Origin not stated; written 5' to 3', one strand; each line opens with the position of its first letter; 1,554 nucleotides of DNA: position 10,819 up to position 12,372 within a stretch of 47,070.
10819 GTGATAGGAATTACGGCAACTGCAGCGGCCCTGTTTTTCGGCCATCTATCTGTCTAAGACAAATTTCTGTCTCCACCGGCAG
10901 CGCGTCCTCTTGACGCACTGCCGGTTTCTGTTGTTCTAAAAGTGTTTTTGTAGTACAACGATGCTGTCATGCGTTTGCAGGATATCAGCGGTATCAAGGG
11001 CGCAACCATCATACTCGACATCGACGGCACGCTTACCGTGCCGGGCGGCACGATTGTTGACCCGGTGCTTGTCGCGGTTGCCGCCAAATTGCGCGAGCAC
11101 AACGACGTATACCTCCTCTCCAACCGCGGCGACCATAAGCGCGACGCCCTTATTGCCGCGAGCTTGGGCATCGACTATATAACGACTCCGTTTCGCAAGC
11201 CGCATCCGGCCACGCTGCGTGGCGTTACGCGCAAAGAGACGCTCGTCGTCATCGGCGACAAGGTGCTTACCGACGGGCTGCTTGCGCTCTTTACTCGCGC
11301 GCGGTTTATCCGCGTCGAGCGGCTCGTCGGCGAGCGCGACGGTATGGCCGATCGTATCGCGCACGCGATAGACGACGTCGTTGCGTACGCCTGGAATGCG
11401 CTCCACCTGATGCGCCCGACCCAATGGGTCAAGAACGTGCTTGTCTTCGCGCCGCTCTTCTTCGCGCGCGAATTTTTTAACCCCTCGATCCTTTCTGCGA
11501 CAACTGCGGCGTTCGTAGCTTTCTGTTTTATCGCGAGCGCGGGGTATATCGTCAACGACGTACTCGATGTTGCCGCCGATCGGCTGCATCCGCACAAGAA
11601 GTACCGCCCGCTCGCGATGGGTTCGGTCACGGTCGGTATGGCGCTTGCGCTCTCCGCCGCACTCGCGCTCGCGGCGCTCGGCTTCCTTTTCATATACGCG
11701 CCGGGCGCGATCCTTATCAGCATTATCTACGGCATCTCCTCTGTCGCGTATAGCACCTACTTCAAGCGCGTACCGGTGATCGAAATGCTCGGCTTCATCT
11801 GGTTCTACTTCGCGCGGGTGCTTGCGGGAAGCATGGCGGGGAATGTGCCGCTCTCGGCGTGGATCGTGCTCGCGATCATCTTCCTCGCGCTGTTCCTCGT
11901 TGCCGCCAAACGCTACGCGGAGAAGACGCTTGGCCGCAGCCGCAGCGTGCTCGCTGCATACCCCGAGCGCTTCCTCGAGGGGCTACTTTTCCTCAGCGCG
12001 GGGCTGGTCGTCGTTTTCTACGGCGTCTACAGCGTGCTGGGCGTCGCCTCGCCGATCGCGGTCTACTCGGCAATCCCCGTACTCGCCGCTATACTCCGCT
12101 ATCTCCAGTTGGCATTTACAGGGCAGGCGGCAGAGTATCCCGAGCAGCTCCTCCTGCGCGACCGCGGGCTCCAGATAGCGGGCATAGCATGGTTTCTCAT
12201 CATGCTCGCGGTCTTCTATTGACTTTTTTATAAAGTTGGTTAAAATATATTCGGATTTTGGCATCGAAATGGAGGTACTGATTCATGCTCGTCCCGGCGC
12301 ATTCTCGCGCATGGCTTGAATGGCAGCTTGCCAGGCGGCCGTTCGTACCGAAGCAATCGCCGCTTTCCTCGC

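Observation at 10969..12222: Rosetta-stone fusion of a HAD phosphatase to a DPPR-synthase-like UbiA enzyme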

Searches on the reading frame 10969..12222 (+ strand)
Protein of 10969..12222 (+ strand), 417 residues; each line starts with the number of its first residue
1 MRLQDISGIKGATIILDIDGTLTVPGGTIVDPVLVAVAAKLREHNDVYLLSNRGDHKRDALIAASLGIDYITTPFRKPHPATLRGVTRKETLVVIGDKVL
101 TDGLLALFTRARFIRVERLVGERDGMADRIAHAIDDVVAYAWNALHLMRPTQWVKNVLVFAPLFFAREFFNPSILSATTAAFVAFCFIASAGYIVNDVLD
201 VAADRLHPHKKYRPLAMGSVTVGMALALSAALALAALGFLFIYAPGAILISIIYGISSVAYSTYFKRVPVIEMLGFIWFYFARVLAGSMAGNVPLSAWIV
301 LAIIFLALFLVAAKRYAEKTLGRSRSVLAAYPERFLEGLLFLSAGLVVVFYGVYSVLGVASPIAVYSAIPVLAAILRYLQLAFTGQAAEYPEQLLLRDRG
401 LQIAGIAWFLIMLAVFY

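Call 3: search_protein_families(library=pfam, proteins=[window:10969-12219:+], max_evalue=0.01)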
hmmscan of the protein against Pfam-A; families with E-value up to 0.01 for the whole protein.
window:10969-12219:+ (417 aa): 1 family
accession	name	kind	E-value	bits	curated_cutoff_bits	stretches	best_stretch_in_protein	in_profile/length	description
PF01040.23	UbiA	-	4.8e-21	75.6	34.2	1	163-382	9-232/250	UbiA prenyltransferase family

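Call 4: search_protein_families(library=ncbifam, proteins=[window:10969-12219:+], max_evalue=0.01)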
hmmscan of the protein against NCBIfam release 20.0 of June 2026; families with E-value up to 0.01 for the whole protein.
window:10969-12219:+ (417 aa): 16 families
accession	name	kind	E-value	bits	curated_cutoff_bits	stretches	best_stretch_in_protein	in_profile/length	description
NF008978.0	PRK12324.1-4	equivalog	1.3e-57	195.2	207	1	140-416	31-320/322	decaprenyl-phosphate phosphoribosyltransferase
NF008977.0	PRK12324.1-2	equivalog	5.6e-48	163.9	234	1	144-416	5-287/297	decaprenyl-phosphate phosphoribosyltransferase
NF006088.0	PRK08238.1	equivalog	3.2e-47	161.3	351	1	140-320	191-371/482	UbiA family prenyltransferase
NF008976.0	PRK12324.1-1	equivalog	1.1e-45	156.4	474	1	145-412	22-299/306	decaprenyl-phosphate phosphoribosyltransferase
TIGR01668.1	YqeG_hyp_ppase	hypoth_equivalog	9.2e-11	41.6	89.1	1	8-126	24-145/170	YqeG family HAD IIIA-type phosphatase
NF009523.0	PRK12884.1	equivalog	1.8e-09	37.2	269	1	146-305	9-165/279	prenyltransferase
NF009521.0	PRK12882.1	equivalog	9.5e-09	34.9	296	1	145-302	9-164/280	geranylgeranylglycerol-phosphate geranylgeranyltransferase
TIGR01474.1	ubiA_proteo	equivalog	2.1e-07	30.7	275.45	1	145-306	5-173/282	4-hydroxybenzoate octaprenyltransferase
TIGR01473.1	cyoE_ctaB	equivalog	1.3e-06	28.4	210.3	1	146-305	5-168/281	heme o synthase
NF009513.0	PRK12872.1-3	equivalog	4.3e-05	23.2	288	1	148-272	27-147/293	prenyltransferase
NF035940.1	prenyl_rel_EboC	equivalog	0.00044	19.7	250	1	176-272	39-133/292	UbiA-like protein EboC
NF003348.0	PRK04375.1-1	equivalog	0.00062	19.2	285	1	180-305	41-170/292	heme o synthase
NF009514.0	PRK12873.1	equivalog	0.0012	18.3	246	1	186-240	57-111/297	4-hydroxybenzoate polyprenyltransferase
TIGR01475.1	ubiA_other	subfamily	0.0013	18.2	180.8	1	178-312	38-171/282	UbiA-like polyprenyltransferase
NF045897.1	SCO3242_trans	equivalog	0.0025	17.4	260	1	177-239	32-92/287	SCO3242 family prenyltransferase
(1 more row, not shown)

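Call 6: find_homologous_proteins(query=window:10969-12219:+, max_evalue=0.00001)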
Query window:10969-12219:+ (417 aa): 368 proteins with E <= 0.00001 among 8000 candidates; the best 120 are listed.
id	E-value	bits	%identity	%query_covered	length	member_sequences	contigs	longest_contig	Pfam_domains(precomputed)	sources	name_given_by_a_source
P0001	4.3e-263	891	100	100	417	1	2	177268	PF01040.24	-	-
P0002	1.7e-171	589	64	100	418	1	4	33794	PF01040.24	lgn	-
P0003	1.3e-170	586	63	100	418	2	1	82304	PF09419.17,PF00702.33,PF01040.24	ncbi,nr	ncbi:MAG TPA: UbiA family prenyltransferase [Candidatus Paceibacterota bacterium]|nr:UbiA family pre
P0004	7.1e-152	524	60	100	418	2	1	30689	PF01040.24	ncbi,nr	ncbi:MAG TPA: UbiA family prenyltransferase [Candidatus Paceibacterota bacterium]|nr:UbiA family pre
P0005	2.5e-133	463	54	99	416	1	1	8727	PF01040.24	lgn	-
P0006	1.2e-125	438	52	99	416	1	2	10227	PF01040.24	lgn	-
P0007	4.3e-125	436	53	99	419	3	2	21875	PF01040.24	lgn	-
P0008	5.3e-123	429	50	100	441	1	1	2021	PF01040.24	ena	-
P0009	8.0e-122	425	51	97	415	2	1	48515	PF01040.24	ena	-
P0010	1.1e-121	425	50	98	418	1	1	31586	PF01040.24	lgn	-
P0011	1.4e-120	421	51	98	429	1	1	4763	PF01040.24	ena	-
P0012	9.5e-116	405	51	94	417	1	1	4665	PF01040.24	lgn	-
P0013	2.3e-111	391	47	100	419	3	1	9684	PF01040.24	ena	-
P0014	1.6e-110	388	50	98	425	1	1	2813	PF01040.24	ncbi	-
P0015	5.5e-93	330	45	100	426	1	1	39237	PF01040.24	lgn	-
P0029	2.6e-63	233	34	99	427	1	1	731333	PF01040.24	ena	-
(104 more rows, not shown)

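Call 8: search_solved_structures(query=window:10969-12219:+, max_evalue=0.01, show_alignments=2)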
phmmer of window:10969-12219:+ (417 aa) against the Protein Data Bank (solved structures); distinct sequences matched with E-value up to 0.01: 3.
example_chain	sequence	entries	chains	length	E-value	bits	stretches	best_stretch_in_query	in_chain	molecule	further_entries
8j8j_D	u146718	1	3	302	2.8e-41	145.3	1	145-411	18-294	Decaprenyl-phosphate phosphoribosyltransferase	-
8j8k_A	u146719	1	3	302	1.1e-31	113.7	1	145-411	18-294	Decaprenyl-phosphate phosphoribosyltransferase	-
6m31_A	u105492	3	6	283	2.2e-05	27.1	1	170-349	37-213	Digeranylgeranylglyceryl phosphate synthase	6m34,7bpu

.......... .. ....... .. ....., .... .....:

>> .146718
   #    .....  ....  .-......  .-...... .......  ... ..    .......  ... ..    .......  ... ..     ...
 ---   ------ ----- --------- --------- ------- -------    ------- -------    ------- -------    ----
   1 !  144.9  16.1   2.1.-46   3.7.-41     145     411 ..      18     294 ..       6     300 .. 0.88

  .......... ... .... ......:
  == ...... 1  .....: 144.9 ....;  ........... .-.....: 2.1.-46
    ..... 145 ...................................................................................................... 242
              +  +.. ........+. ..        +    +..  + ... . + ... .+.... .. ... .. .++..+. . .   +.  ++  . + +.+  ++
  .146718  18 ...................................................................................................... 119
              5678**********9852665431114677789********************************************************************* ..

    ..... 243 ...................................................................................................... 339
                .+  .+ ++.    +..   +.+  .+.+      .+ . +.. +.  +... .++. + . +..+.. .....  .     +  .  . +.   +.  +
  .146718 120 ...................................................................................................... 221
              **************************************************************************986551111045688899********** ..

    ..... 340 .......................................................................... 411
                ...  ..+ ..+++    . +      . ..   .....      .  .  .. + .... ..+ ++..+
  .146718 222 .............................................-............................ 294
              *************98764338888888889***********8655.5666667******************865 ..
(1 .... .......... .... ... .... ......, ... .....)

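Call 25: search_dna_similar(query=window:10969-12219:+, collection=plasmids, mode=protein, max_rows=30, max_evalue=0.00001)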
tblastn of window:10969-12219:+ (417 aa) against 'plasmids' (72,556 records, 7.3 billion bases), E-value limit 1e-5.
Records with a match: 100; places in all: 100; records where one place covers at least 80% of the query: 1.
Best place of each record, by identity: <60% 100.
By first word of the organism name: Rhizobium 36; Sinorhizobium 5; Salipiger 3; Burkholderia 3; Cereibacter 3; Sphingomonadaceae 3; Mesorhizobium 3; Vibrio 3; Paracoccus 2; Streptomyces 2; and 30 more.
By predicted mobility (MOB-suite, as given by PLSDB): non-mobilizable 69; conjugative 21; mobilizable 10.
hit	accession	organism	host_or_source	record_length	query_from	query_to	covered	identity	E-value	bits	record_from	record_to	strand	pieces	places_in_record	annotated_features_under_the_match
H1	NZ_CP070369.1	Paracoccus methylovorus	whole organism,grassland soil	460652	43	416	90%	27.9%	2e-14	83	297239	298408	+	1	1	UbiA family prenyltransferase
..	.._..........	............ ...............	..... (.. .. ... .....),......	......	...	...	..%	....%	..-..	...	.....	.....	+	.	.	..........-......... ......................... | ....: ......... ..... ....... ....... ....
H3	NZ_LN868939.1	Nocardia farcinica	not known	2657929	148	408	63%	38.2%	6e-27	120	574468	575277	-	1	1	none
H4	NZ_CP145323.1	Rhodococcus ruber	-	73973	148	409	63%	35.2%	4e-28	124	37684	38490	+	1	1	decaprenyl-phosphate phosphoribosyltransferase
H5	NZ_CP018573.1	Marivivens sp. JLT3646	cell culture,shallow-sea hydrothermal ...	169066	131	408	67%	33.0%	9e-19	96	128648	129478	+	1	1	decaprenyl-phosphate phosphoribosyltransferase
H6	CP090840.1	Streptomyces viridifaciens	Whole organism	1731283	145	408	63%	34.7%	5e-23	109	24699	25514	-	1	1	decaprenyl-phosphate phosphoribosyltransferase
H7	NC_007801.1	Jannaschia sp. CCS1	-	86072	145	416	65%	33.3%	2e-20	101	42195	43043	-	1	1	UbiA family prenyltransferase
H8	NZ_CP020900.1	Rhizobium phaseoli Brasil 5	Phaseolus vulgaris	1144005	146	415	65%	33.3%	3e-18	95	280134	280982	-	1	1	record has no annotation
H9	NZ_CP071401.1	Rhizobium leguminosarum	lentil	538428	114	415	72%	29.7%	3e-16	89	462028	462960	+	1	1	UbiA family prenyltransferase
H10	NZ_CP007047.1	Rhizobium leguminosarum bv. trifolii WSM1689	root nodule of Trifolium uniflorum ...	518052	115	415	72%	29.8%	7e-16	87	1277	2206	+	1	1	UbiA family prenyltransferase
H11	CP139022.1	Flammeovirgaceae bacterium SG7u.111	Seagrass,tissue sample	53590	145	408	63%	33.8%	1e-27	123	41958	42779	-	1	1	decaprenyl-phosphate phosphoribosyltransferase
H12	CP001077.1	Rhizobium etli CIAT 652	-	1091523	146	412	64%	33.3%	4e-18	94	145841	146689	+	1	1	putative integral membrane prenyltransferase protein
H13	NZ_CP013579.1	Rhizobium phaseoli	Phaseolus vulgaris,Whole ...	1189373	146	412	64%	33.3%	4e-18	94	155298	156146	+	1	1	record has no annotation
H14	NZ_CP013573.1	Rhizobium phaseoli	Phaseolus vulgaris,Whole ...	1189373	146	412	64%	33.3%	4e-18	94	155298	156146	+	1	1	record has no annotation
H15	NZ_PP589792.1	Lactococcus sp.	Bacterial culture,Dairy environment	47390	145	417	65%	32.5%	1e-28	125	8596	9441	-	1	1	decaprenyl-phosphate phosphoribosyltransferase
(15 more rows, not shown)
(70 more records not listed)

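Call 26: search_dna_similar(query=window:10969-12219:+, collection=phages, mode=protein, max_rows=20, max_evalue=0.00001)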
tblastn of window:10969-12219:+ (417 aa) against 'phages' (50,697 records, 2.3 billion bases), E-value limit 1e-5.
Records with a match: 1; places in all: 1; records where one place covers at least 80% of the query: 0.
Best place of each record, by identity: <60% 1.
By first word of the organism name: Bacteriophage 1.
By host as written in the record: - 1.
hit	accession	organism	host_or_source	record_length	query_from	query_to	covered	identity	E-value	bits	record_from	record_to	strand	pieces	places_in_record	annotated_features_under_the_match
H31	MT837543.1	Bacteriophage sp.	human fecal samples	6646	145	417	65%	33.3%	2e-28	123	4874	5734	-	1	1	record has no annotation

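Call 27: get_annotated_region(hit=H1, flank=7000)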
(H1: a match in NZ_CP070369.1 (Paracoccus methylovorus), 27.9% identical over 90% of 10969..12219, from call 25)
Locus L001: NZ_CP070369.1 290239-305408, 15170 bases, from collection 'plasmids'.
description: Paracoccus methylovorus strain H4-D09 plasmid p1, complete sequence
organism: Paracoccus methylovorus (NCBI taxid 2812658)
taxonomy: Bacteria; Pseudomonadota; Alphaproteobacteria; Rhodobacterales; Paracoccaceae; Paracoccus; Paracoccus methylovorus
host: -; source: whole organism,grassland soil; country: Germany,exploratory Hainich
typing (MOB-suite, as given by PLSDB): non-mobilizable; replicon rep_cluster_560
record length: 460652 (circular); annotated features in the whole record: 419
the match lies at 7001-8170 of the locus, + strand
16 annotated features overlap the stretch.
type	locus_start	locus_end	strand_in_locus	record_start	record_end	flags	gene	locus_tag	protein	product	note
CDS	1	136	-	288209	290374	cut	-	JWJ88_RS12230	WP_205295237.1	FepA family TonB-dependent siderophore receptor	GO:0015891 - siderophore transport [Evidence IEA]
CDS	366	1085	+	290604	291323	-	-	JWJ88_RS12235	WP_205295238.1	response regulator transcription factor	GO:0000160 - phosphorelay signal transduction system [Evidence IEA]; GO:0006355 - regulation of DNA-templated ...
CDS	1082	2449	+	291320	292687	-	-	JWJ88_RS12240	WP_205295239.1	ATP-binding protein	-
CDS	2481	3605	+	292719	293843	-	-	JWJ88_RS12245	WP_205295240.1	class I SAM-dependent methyltransferase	-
CDS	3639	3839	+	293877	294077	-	-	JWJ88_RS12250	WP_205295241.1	hypothetical protein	-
CDS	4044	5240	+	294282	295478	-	-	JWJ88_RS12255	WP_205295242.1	hypothetical protein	-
CDS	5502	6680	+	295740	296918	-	-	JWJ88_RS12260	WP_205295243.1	glycosyltransferase family 87 protein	-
CDS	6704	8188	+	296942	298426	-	-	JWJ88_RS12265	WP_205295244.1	UbiA family prenyltransferase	-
CDS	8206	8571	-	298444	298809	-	-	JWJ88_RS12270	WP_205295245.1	hypothetical protein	-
CDS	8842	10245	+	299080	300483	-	-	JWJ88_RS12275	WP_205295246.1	hypothetical protein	-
CDS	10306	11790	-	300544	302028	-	-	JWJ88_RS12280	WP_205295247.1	inorganic phosphate transporter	-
CDS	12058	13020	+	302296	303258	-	-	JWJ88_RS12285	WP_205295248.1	AAA family ATPase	-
CDS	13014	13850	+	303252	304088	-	-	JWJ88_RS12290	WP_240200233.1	DUF58 domain-containing protein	-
CDS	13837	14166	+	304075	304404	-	-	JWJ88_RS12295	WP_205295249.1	hypothetical protein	-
CDS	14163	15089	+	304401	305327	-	-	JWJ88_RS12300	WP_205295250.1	VWA domain-containing protein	-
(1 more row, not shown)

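Call 28: get_annotated_region(hit=H9, flank=7000)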
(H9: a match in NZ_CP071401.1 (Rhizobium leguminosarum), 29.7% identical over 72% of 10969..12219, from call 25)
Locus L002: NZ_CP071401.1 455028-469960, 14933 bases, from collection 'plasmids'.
description: Rhizobium leguminosarum strain OyaliB plasmid p2, complete sequence
organism: Rhizobium leguminosarum (NCBI taxid 384)
taxonomy: Bacteria; Pseudomonadota; Alphaproteobacteria; Hyphomicrobiales; Rhizobiaceae; Rhizobium; Rhizobium leguminosarum
host: -; source: lentil; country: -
typing (MOB-suite, as given by PLSDB): mobilizable; relaxase MOBQ
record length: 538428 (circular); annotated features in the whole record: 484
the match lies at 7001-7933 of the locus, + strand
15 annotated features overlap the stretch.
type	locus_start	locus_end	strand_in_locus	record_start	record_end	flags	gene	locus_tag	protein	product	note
CDS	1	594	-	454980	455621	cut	-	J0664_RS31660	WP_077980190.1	UdgX family uracil-DNA binding protein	-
CDS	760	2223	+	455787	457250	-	-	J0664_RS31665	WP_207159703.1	phospholipase D-like domain-containing protein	-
CDS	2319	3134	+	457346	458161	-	-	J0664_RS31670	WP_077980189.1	endonuclease/exonuclease/phosphatase family protein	-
CDS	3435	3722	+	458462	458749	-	-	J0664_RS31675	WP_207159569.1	DUF2934 domain-containing protein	-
CDS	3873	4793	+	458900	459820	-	-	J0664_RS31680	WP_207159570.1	NAD(P)/FAD-dependent oxidoreductase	-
CDS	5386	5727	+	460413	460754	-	-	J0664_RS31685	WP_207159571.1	hypothetical protein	-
CDS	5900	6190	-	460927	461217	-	-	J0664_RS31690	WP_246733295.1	hypothetical protein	-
CDS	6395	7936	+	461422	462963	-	-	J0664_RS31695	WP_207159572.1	UbiA family prenyltransferase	-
CDS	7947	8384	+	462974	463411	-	-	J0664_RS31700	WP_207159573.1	GtrA family protein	-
CDS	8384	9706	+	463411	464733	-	-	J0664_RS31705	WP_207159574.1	FAD-binding oxidoreductase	-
CDS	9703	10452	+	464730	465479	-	-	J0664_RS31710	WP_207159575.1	SDR family oxidoreductase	-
CDS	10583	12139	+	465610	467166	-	-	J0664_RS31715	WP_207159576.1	hypothetical protein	-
CDS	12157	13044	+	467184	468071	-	-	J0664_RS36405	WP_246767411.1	hypothetical protein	-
CDS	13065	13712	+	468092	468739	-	-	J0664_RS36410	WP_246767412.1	hypothetical protein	-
CDS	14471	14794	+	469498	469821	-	-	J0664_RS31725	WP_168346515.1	DUF736 family protein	-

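Call 29: search_protein_families(library=ncbifam, proteins=[L001:6704-8185:+, L002:6395-7933:+], max_evalue=0.1)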
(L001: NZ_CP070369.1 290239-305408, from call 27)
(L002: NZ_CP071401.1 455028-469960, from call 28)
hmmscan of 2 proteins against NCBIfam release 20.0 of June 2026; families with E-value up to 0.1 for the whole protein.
L001:6704-8185:+ (494 aa): 16 families
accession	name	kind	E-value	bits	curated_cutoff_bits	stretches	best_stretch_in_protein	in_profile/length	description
NF006088.0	PRK08238.1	equivalog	6.1e-173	575.9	351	1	21-493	9-480/482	UbiA family prenyltransferase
NF008978.0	PRK12324.1-4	equivalog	5.4e-46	157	207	1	208-492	33-318/322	decaprenyl-phosphate phosphoribosyltransferase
NF008977.0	PRK12324.1-2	equivalog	1.4e-39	136.2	234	1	210-489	5-283/297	decaprenyl-phosphate phosphoribosyltransferase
NF008976.0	PRK12324.1-1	equivalog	2.2e-35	122.5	474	1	210-426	21-241/306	decaprenyl-phosphate phosphoribosyltransferase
NF009523.0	PRK12884.1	equivalog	8.6e-12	44.8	269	1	219-374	17-169/279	prenyltransferase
TIGR01475.1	ubiA_other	subfamily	2.4e-08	33.8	180.8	1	229-372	26-171/282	UbiA-like polyprenyltransferase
TIGR01474.1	ubiA_proteo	equivalog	8.4e-08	32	275.45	1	237-361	36-161/282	4-hydroxybenzoate octaprenyltransferase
TIGR01473.1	cyoE_ctaB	equivalog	2e-07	31.1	210.3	1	236-370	32-169/281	heme o synthase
NF009522.0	PRK12883.1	equivalog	3.7e-06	26.6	353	1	209-384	5-180/279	geranylgeranylglycerol-phosphate geranylgeranyltransferase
NF009609.0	PRK13106.1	equivalog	1.4e-05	24.6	349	1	248-370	59-188/301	prenyltransferase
TIGR01490.1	HAD-SF-IB-hyp1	subfamily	2.5e-05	24.6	98.3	1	88-135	90-136/202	HAD-IB family hydrolase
TIGR01488.1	HAD-SF-IB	subfamily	3.1e-05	24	45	1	27-169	3-172/177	HAD-IB family phosphatase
NF003349.0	PRK04375.1-2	equivalog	0.00065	19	246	1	231-369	51-191/318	heme o synthase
NF005742.0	PRK07566.1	equivalog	0.0013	17.9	313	1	243-376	69-203/315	chlorophyll synthase ChlG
NF009515.0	PRK12874.1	equivalog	0.0062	15.9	392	1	240-386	48-192/291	4-hydroxybenzoate polyprenyltransferase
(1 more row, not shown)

L002:6395-7933:+ (513 aa): 19 families
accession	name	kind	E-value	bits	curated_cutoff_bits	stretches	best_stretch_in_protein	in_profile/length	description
NF006088.0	PRK08238.1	equivalog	3.9e-192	639.2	351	1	39-512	5-479/482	UbiA family prenyltransferase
NF008977.0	PRK12324.1-2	equivalog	4.3e-41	141.2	234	1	230-507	6-281/297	decaprenyl-phosphate phosphoribosyltransferase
NF008978.0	PRK12324.1-4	equivalog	2.7e-36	125.1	207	1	225-510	31-315/322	decaprenyl-phosphate phosphoribosyltransferase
NF008976.0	PRK12324.1-1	equivalog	3e-26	92.5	474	1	232-448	24-243/306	decaprenyl-phosphate phosphoribosyltransferase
NF009523.0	PRK12884.1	equivalog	4.2e-12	45.8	269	1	229-387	7-163/279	prenyltransferase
TIGR01473.1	cyoE_ctaB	equivalog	1.3e-09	38.2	210.3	1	260-390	35-170/281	heme o synthase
TIGR01474.1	ubiA_proteo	equivalog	1.8e-06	27.6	275.45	1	226-377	1-157/282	4-hydroxybenzoate octaprenyltransferase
NF003349.0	PRK04375.1-2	equivalog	8.4e-06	25.2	246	1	260-390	59-194/318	heme o synthase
NF009521.0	PRK12882.1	equivalog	2.2e-05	23.9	296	1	227-376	6-153/280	geranylgeranylglycerol-phosphate geranylgeranyltransferase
NF003348.0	PRK04375.1-1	equivalog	3.4e-05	23.4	285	1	264-358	41-137/292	heme o synthase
NF005742.0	PRK07566.1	equivalog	6.2e-05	22.2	313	1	268-366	74-173/315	chlorophyll synthase ChlG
NF009522.0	PRK12883.1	equivalog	0.00012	21.7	353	1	230-374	7-149/279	geranylgeranylglycerol-phosphate geranylgeranyltransferase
NF035940.1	prenyl_rel_EboC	equivalog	0.00079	18.9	250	1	262-361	42-138/292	UbiA-like protein EboC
TIGR01490.1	HAD-SF-IB-hyp1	subfamily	0.0012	19.1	98.3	0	110-199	90-196/202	HAD-IB family hydrolase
TIGR01488.1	HAD-SF-IB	subfamily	0.0034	17.3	45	0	109-153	75-118/177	HAD-IB family phosphatase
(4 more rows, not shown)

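Call 30: search_protein_families(library=pfam, proteins=[L001:6704-8185:+, L002:6395-7933:+], max_evalue=1)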
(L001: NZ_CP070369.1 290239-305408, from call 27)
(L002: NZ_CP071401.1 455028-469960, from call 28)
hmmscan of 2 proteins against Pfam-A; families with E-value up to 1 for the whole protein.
L001:6704-8185:+ (494 aa): 4 families
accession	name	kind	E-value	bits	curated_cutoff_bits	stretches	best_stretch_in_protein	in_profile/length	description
PF01040.23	UbiA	-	2.5e-24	86.4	34.2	1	230-461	11-235/250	UbiA prenyltransferase family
PF12710.13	HAD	-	7.2e-08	33.5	27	1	28-169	3-186/189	haloacid dehalogenase-like hydrolase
PF00702.32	Hydrolase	-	0.01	16.7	26.4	1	88-136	101-152/191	haloacid dehalogenase-like hydrolase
PF24256.1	DUF7457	-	0.015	15.7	27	1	157-192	16-52/55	Family of unknown function (DUF7457)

L002:6395-7933:+ (513 aa): 3 families
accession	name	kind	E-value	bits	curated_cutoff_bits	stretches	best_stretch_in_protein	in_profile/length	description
PF01040.23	UbiA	-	2.5e-19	70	34.2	1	259-418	19-181/250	UbiA prenyltransferase family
PF12710.13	HAD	-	5.7e-09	37.1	27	1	49-189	2-187/189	haloacid dehalogenase-like hydrolase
PF00702.32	Hydrolase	-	0.0053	17.6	26.4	1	49-163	5-155/191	haloacid dehalogenase-like hydrolase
